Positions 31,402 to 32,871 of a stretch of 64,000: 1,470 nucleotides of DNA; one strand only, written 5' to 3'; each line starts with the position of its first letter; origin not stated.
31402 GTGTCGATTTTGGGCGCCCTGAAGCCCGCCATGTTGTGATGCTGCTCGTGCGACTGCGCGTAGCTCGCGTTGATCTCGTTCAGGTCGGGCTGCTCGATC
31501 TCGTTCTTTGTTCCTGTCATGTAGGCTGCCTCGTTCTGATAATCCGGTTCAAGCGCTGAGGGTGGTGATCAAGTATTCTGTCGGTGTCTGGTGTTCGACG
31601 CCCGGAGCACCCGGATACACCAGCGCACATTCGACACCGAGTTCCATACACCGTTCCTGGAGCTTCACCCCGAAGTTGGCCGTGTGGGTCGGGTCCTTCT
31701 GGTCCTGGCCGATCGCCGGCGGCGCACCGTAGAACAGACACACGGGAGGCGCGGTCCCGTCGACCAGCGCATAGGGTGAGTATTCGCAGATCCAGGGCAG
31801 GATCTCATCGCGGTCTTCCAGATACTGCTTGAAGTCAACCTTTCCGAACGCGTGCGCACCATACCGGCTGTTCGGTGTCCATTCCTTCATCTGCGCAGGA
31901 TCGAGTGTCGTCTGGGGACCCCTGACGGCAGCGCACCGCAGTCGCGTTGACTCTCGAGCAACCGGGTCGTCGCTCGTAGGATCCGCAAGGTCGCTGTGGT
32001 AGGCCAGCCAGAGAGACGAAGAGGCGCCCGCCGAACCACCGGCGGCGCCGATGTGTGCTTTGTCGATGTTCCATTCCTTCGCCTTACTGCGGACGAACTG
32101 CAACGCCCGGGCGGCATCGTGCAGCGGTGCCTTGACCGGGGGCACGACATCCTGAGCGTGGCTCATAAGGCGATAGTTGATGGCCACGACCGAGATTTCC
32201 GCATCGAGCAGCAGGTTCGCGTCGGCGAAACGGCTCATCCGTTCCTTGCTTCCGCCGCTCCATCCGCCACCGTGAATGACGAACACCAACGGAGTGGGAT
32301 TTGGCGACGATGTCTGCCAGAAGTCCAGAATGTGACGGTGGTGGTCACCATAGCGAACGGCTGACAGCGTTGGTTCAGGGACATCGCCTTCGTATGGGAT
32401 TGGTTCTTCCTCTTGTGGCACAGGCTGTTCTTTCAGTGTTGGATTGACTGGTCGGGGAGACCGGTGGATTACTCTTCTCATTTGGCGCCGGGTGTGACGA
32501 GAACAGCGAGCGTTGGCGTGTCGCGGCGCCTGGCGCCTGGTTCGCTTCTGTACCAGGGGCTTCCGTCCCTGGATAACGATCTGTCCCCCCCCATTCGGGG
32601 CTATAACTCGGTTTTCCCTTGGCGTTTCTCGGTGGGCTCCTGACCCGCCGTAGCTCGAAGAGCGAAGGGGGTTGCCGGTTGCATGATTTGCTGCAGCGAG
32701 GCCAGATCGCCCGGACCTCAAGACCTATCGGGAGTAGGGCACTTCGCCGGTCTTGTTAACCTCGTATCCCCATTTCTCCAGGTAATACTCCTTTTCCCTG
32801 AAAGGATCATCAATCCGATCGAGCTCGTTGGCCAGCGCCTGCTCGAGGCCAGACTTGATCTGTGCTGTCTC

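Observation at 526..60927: Roughly one third of the loci are disrupted: 17 internal stop codons, more than 12 frameshifts and several truncated remnants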

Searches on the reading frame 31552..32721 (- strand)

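Call 32: search_protein_families(library=pfam, max_evalue=0.01, proteins=[window:31552-32721:-])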
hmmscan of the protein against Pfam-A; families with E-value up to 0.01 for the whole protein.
seq(390 aa): 3 families
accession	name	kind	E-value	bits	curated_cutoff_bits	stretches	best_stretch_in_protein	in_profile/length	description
PF20434.5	BD-FAE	-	8.2e-23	81.5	26.8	1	139-333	9-198/215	BD-FAE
PF07859.19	Abhydrolase_3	-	6.2e-10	39.6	25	1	146-240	1-89/210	alpha/beta hydrolase fold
PF00135.34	COesterase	-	3e-09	36.8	27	1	137-235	97-196/515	Carboxylesterase family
